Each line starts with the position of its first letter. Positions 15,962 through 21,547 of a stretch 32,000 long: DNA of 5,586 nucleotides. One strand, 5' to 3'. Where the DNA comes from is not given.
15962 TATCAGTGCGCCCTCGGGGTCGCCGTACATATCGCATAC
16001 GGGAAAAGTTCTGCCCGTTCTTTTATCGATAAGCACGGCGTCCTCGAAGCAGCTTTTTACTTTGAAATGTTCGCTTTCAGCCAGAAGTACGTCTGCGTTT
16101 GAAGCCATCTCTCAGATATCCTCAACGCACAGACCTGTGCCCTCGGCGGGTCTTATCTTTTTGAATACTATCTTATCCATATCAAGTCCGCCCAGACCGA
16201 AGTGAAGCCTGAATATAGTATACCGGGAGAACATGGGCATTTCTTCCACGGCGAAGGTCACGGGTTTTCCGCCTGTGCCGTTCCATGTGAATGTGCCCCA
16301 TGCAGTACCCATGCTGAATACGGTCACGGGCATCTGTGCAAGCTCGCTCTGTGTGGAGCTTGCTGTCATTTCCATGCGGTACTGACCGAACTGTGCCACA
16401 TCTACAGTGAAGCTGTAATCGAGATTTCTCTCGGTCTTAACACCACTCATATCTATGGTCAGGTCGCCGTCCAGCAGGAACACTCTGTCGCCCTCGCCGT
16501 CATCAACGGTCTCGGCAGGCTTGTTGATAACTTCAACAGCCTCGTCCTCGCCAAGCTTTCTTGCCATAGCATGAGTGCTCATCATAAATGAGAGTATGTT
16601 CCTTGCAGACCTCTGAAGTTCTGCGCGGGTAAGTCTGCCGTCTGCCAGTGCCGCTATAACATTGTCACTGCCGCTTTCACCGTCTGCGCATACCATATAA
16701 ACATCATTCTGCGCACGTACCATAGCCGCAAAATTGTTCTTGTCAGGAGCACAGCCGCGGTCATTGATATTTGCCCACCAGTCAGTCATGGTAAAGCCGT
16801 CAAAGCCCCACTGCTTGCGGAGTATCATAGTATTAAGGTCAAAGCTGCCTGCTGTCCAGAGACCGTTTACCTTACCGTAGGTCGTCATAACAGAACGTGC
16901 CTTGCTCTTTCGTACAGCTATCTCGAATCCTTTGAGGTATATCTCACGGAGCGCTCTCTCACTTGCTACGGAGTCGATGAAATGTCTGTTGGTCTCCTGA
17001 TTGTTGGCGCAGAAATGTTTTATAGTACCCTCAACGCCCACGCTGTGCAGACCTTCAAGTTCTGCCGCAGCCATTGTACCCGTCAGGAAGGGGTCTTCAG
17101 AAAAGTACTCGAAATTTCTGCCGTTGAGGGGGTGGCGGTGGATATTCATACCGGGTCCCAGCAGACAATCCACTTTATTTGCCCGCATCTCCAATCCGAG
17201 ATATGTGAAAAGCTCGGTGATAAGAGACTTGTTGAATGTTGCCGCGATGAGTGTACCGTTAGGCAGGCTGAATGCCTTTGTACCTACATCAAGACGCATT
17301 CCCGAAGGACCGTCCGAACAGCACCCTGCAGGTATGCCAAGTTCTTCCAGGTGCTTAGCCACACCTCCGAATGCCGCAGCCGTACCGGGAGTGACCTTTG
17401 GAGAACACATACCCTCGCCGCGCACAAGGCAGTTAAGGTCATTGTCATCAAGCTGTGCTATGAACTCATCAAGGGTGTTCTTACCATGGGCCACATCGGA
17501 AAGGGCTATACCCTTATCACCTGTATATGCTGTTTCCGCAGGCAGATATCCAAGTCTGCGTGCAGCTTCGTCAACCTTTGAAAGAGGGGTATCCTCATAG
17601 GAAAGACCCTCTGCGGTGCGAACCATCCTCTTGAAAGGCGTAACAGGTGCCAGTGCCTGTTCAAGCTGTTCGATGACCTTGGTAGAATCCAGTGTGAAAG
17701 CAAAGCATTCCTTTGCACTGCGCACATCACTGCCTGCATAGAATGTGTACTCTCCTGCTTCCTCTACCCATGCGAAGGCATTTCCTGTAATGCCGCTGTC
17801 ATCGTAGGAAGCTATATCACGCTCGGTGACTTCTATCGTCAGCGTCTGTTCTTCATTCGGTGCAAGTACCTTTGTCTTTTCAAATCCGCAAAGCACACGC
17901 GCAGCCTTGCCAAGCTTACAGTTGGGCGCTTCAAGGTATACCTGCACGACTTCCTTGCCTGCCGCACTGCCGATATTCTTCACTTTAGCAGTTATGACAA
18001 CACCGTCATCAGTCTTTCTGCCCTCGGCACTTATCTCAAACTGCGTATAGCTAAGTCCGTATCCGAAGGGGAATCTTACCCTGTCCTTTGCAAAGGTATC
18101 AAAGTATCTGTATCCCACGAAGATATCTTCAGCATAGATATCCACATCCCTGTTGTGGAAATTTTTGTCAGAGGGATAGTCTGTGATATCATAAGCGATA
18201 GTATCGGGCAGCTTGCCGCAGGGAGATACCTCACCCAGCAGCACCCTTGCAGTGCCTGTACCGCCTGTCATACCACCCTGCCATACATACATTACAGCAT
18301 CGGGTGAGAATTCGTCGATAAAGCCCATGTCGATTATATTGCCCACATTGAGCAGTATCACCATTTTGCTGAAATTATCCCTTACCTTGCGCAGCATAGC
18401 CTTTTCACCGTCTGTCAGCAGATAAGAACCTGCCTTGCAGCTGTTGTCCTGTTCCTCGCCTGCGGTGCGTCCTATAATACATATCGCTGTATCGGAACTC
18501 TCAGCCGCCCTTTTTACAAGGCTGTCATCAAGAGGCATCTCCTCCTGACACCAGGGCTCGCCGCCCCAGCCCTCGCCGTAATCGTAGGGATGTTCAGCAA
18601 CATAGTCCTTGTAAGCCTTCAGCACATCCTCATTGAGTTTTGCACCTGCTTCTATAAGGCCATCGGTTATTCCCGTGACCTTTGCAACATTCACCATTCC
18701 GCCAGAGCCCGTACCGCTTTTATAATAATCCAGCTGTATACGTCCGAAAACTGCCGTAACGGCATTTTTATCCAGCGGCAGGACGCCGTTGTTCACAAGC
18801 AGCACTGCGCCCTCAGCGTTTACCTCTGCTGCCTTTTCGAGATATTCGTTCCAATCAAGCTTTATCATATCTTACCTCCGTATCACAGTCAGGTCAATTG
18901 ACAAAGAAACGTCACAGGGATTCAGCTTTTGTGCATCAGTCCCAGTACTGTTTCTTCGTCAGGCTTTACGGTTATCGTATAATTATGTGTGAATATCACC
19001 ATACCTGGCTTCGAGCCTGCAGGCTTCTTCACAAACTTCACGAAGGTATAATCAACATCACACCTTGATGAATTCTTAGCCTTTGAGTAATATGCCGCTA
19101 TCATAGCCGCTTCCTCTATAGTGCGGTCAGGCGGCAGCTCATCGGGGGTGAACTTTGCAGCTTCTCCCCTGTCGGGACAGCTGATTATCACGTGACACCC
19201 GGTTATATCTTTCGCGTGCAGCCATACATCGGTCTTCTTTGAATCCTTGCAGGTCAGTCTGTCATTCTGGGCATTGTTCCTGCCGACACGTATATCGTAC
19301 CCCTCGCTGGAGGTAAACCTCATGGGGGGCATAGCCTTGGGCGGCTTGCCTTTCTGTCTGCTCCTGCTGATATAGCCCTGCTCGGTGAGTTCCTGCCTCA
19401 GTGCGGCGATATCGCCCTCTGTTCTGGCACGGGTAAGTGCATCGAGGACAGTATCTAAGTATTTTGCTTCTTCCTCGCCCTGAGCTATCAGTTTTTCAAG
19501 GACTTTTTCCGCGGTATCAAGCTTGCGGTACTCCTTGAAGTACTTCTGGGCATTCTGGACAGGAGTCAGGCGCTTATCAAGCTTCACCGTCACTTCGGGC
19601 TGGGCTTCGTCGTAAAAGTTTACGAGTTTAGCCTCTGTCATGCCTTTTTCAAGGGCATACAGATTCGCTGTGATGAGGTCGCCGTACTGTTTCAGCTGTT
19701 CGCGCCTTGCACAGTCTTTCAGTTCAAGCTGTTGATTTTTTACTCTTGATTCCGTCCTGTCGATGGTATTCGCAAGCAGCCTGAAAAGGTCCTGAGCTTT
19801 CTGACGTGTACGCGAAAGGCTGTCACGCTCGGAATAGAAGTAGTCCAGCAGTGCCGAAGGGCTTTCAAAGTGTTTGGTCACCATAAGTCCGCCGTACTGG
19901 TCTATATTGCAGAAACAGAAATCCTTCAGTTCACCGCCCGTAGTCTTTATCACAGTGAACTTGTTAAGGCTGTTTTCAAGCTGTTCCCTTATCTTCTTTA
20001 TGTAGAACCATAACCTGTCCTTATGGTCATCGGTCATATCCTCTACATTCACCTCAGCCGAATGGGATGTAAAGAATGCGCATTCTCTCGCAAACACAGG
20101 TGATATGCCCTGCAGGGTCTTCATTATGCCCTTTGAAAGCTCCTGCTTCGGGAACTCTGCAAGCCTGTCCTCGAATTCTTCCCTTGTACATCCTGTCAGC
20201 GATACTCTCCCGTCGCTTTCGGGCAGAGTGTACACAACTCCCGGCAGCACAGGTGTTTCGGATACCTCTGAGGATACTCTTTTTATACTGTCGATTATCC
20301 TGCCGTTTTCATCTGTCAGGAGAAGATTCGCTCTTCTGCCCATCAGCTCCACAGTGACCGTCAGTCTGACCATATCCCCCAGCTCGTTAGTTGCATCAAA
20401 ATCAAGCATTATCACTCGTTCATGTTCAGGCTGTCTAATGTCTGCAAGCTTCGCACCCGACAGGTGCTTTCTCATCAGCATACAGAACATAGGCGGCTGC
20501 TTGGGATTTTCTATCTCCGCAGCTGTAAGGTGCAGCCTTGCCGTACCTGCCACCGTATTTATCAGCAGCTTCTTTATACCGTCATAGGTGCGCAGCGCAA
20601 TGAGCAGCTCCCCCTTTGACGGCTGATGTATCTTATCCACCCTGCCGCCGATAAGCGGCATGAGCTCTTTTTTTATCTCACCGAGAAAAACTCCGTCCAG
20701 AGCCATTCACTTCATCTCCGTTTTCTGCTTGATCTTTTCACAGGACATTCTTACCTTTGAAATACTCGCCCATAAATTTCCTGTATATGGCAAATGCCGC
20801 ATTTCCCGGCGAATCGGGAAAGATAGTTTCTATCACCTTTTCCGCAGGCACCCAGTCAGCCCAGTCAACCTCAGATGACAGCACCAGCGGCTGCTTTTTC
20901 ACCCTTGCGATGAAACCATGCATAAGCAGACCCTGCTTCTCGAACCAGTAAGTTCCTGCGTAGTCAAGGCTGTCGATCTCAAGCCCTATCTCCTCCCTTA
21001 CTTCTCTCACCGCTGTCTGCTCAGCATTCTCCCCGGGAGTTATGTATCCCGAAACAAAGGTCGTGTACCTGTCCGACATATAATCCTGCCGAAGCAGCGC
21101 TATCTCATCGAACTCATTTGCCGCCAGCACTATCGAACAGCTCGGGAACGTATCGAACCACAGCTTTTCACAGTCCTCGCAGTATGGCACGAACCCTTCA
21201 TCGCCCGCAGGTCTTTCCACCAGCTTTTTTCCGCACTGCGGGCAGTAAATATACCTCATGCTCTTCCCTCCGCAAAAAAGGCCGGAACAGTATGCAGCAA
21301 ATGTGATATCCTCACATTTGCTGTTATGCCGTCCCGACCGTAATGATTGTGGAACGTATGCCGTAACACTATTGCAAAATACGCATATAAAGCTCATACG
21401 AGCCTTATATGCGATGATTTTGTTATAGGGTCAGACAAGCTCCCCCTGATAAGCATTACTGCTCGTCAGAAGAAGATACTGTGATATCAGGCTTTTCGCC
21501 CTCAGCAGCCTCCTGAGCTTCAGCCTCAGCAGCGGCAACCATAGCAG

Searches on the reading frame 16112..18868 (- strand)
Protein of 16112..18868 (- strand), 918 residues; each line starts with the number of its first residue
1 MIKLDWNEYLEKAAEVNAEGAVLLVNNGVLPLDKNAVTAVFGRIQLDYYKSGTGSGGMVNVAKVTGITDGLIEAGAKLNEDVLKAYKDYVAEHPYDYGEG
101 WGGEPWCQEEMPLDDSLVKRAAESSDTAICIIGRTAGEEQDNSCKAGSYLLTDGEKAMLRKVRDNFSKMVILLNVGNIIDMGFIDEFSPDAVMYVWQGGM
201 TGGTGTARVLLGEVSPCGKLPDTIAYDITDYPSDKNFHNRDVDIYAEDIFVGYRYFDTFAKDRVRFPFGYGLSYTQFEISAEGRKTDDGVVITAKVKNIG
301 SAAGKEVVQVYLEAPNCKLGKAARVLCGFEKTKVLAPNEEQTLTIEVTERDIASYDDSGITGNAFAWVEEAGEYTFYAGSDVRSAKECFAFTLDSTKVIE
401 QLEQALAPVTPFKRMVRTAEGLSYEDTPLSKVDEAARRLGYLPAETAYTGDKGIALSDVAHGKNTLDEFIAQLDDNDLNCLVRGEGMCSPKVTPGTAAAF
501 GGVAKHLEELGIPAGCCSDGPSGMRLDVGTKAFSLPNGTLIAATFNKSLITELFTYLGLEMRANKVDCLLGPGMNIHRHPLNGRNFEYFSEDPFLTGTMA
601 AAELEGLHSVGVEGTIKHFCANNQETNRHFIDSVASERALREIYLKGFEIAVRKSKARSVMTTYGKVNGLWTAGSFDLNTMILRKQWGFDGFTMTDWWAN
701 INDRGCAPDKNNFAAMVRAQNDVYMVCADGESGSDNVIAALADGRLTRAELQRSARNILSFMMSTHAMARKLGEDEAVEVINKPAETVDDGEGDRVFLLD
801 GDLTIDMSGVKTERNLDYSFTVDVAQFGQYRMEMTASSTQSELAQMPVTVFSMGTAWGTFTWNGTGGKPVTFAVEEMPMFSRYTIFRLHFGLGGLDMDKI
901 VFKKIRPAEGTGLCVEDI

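Call 14: search_protein_families(library=pfam, proteins=[window:16112-18868:-], max_evalue=0.001)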
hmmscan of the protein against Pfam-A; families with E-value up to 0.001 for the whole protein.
window:16112-18868:- (918 aa): 3 families
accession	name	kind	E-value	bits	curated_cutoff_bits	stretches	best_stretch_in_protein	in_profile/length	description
PF01915.27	Glyco_hydro_3_C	-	1.9e-35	123.1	31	1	22-274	2-200/200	Glycosyl hydrolase family 3 C-terminal domain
PF00933.27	Glyco_hydro_3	-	2.1e-33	116.6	27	1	504-760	55-315/316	Glycosyl hydrolase family 3 N terminal domain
PF14310.12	Fn3-like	-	3.1e-16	59.7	25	1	306-381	1-70/71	Fibronectin type III-like domain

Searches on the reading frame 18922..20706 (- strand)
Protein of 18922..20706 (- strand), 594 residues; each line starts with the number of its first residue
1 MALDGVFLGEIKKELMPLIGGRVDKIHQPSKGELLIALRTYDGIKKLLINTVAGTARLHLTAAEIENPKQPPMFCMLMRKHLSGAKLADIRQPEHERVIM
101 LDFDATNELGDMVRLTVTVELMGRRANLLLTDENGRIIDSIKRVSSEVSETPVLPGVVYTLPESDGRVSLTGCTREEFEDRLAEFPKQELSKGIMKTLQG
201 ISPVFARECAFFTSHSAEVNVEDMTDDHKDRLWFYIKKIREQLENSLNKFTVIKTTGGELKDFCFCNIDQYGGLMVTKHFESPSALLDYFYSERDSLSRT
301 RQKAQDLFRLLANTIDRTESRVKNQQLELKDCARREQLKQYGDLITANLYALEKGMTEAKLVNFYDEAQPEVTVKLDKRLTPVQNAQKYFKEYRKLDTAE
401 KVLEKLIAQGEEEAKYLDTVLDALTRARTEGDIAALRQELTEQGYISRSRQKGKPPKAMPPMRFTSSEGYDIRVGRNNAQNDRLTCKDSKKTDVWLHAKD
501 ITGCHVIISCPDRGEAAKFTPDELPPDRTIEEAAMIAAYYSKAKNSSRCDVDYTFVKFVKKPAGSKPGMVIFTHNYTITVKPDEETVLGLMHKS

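Call 14: search_protein_families(library=pfam, proteins=[window:18922-20706:-], max_evalue=0.001)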
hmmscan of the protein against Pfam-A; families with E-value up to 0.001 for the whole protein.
window:18922-20706:- (594 aa): 4 families
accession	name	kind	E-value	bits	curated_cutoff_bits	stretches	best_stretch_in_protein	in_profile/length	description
PF05833.16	NFACT_N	-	4.9e-130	434.8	31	1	4-457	1-454/456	NFACT N-terminal and middle domains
PF05670.18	NFACT-R_1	-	3.8e-13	50.4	29.8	1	463-568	4-106/112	NFACT protein RNA binding domain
PF18297.6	NFACT-R_2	-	8e-05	23.2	26.9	1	464-554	4-80/104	NFACT protein RNA binding domain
PF09860.14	DUF2087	-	0.00075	20.1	22.4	0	399-452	12-64/69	Uncharacterized protein conserved in bacteria (DUF2087)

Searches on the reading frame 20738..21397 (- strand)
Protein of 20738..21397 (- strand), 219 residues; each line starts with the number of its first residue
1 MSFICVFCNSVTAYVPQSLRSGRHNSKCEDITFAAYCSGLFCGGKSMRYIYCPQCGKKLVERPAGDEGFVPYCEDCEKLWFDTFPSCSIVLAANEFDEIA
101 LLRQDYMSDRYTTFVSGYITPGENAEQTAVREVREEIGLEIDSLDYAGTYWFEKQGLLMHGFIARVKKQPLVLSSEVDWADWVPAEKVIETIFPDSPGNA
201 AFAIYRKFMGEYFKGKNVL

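Call 14: search_protein_families(library=pfam, proteins=[window:20738-21397:-], max_evalue=0.001)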
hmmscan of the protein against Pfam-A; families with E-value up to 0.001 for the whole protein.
window:20738-21397:- (219 aa): 1 family
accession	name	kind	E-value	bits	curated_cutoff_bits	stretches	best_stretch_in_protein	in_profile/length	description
PF00293.34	NUDIX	-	7.4e-14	52.3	21.1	1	89-191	8-119/134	NUDIX domain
